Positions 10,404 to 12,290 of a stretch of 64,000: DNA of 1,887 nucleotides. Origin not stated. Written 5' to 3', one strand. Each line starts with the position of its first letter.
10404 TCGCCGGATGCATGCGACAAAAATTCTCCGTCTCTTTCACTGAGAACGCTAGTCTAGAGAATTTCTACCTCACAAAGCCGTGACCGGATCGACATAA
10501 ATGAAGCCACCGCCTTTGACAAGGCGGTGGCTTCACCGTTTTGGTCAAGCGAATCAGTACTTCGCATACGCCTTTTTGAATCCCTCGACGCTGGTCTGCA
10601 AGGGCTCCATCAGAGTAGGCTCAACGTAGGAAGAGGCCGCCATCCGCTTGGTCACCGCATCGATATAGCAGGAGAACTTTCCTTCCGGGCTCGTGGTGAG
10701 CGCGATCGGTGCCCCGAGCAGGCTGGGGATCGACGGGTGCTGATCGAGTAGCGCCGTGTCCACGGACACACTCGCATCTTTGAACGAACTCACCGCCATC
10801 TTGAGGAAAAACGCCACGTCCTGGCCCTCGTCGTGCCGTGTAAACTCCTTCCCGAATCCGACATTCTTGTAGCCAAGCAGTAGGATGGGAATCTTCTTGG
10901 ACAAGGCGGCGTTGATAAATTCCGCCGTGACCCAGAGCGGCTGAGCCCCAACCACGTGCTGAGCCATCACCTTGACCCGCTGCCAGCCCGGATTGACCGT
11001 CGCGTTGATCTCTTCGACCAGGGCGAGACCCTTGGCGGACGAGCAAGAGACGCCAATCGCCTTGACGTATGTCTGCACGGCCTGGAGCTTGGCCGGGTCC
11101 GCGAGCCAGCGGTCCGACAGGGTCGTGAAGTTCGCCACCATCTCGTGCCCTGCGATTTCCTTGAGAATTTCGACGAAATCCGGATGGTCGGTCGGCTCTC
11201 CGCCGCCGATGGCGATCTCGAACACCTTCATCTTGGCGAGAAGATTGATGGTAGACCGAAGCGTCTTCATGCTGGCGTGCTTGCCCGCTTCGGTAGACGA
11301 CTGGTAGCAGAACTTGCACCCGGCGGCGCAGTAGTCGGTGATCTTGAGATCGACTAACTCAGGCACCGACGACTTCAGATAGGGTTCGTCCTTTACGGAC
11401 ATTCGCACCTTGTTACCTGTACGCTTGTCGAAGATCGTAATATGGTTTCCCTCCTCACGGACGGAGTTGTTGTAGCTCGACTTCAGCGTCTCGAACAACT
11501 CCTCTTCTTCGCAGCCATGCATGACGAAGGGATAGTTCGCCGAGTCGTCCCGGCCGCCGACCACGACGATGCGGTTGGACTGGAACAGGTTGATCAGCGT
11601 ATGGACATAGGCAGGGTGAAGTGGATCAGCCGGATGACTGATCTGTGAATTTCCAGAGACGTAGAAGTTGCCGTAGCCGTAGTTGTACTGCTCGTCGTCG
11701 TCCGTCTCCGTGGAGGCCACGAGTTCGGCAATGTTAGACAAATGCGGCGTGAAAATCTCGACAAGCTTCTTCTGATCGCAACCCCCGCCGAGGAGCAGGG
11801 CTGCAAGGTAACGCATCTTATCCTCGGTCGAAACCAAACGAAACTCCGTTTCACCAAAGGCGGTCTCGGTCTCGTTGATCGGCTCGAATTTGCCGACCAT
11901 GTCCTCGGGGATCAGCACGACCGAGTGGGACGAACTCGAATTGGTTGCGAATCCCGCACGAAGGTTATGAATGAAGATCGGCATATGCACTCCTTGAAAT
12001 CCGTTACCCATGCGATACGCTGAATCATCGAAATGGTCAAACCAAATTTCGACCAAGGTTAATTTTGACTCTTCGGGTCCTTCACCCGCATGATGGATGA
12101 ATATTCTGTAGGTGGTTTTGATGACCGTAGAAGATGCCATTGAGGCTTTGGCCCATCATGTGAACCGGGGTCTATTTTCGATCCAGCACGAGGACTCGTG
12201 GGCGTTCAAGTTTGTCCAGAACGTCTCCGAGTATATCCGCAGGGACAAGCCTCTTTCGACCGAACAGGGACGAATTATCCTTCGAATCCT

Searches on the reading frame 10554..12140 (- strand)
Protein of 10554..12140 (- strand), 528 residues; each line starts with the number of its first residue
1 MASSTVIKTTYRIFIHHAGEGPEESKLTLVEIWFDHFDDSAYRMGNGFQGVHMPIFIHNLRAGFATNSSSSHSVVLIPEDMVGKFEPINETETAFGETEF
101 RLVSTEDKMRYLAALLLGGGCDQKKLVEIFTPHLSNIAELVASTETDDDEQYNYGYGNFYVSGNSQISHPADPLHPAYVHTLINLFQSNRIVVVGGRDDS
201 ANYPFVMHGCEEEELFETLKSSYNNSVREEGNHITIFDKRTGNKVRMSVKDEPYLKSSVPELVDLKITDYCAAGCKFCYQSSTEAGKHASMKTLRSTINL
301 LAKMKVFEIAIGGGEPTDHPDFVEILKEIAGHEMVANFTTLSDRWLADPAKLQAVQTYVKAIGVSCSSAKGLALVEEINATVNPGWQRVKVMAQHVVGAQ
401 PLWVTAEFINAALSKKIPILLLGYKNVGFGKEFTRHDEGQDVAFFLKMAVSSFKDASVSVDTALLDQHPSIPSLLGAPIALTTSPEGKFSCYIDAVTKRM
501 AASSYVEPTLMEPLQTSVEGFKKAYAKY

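Call 8: search_protein_families(library=phrogs, proteins=[window:10554-12140:-], max_evalue=0.001)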
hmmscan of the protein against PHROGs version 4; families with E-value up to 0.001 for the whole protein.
window:10554-12140:- (528 aa): 7 families
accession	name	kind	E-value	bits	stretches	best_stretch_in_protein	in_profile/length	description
phrog_16999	-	other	6.1e-39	135.3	1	256-513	6-278/288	Fe-S oxidoreductase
phrog_13987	-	other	3.6e-08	34.1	1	261-335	15-92/274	radical SAM domain-containing protein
phrog_27238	-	other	2.7e-05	24.5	1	264-332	26-93/338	radical SAM domain-containing protein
phrog_7293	-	unknown function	0.00014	22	1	237-450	36-256/384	-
phrog_1802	-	other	0.00018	21.5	1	255-320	38-110/556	radical SAM domain-containing protein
phrog_21308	-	other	0.00048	19.4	1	254-340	406-498/735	radical SAM domain-containing protein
phrog_626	-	DNA, RNA and nucleotide metabolism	0.00074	20.1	0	269-327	24-87/164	anaerobic ribonucleotide reductase small subunit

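Call 12: search_protein_families(library=ncbifam, proteins=[window:10554-12140:-], max_evalue=0.01)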
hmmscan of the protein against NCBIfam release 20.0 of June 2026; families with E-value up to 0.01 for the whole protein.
window:10554-12140:- (528 aa): 29 families (the best 25 are shown)
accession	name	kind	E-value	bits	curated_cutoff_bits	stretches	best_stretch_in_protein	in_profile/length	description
TIGR03962.1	mycofact_rSAM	equivalog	1.9e-10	40.4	265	1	264-360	15-112/339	mycofactocin radical SAM maturase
NF050035.1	rSAM_WgK_link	exception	3.7e-09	36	650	1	257-333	5-84/367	radical SAM/SPASM peptide maturase WgkB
NF038283.1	viperin_w_prok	equivalog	1.7e-08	34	180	1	263-370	4-118/281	viperin family antiviral radical SAM protein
TIGR04317.1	W_rSAM_matur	equivalog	2.1e-07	30.4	380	1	265-368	8-112/349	tungsten cofactor oxidoreductase radical SAM maturase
NF001199.0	PRK00164.2-1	equivalog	5.1e-07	29.1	231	1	265-334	16-87/308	GTP 3',8-cyclase MoaA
NF045646.2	rSAM_Se_TrsS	equivalog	7.7e-07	28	490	1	265-328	90-155/441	radical SAM (seleno)protein TrsS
TIGR03977.1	rSAM_pair_HxsC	equivalog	1.1e-06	27.8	267.9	1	265-342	29-106/292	His-Xaa-Ser system radical SAM maturase HxsC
TIGR04303.1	GeoRSP_rSAM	equivalog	1.3e-06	28.2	400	1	262-369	6-111/325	GeoRSP system radical SAM/SPASM protein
TIGR04250.1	SCM_rSAM_ScmE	equivalog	1.5e-06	27.3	400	1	260-348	2-90/358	SynChlorMet cassette radical SAM/SPASM protein ScmE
TIGR02668.1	moaA_archaeal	equivalog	4.1e-06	26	325.25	1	264-334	13-85/303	GTP 3',8-cyclase MoaA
TIGR02666.1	moaA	equivalog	6.9e-06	25.3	284.05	1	265-334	14-88/336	GTP 3',8-cyclase MoaA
TIGR04054.1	rSAM_NirJ1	equivalog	3.4e-05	22.7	650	1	262-340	37-117/387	putative heme d1 biosynthesis radical SAM protein NirJ1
TIGR03913.1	rad_SAM_trio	equivalog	4.7e-05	21.9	591.75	1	255-375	13-130/477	GDL motif peptide-associated radical SAM/SPASM maturase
TIGR04167.1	rSAM_SeCys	equivalog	9.9e-05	21.7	300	1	261-332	8-80/303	arsenosugar biosynthesis radical SAM (seleno)protein ArsS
NF045702.1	rSAM_GDGT_ether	equivalog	0.00023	19.9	450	1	261-330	86-160/486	tetraether lipid synthase Tes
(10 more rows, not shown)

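Call 41: search_protein_families(library=pfam, proteins=[window:10554-12140:-], max_evalue=0.01)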
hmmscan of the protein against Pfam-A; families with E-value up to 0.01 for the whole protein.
window:10554-12140:- (528 aa): 2 families
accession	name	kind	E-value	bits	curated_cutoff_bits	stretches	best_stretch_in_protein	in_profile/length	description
PF04055.27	Radical_SAM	-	1.3e-11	45.4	29.5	1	266-357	2-99/166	Radical SAM superfamily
PF13353.11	Fer4_12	-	0.0023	18.7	22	1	270-332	14-80/137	4Fe-4S single cluster domain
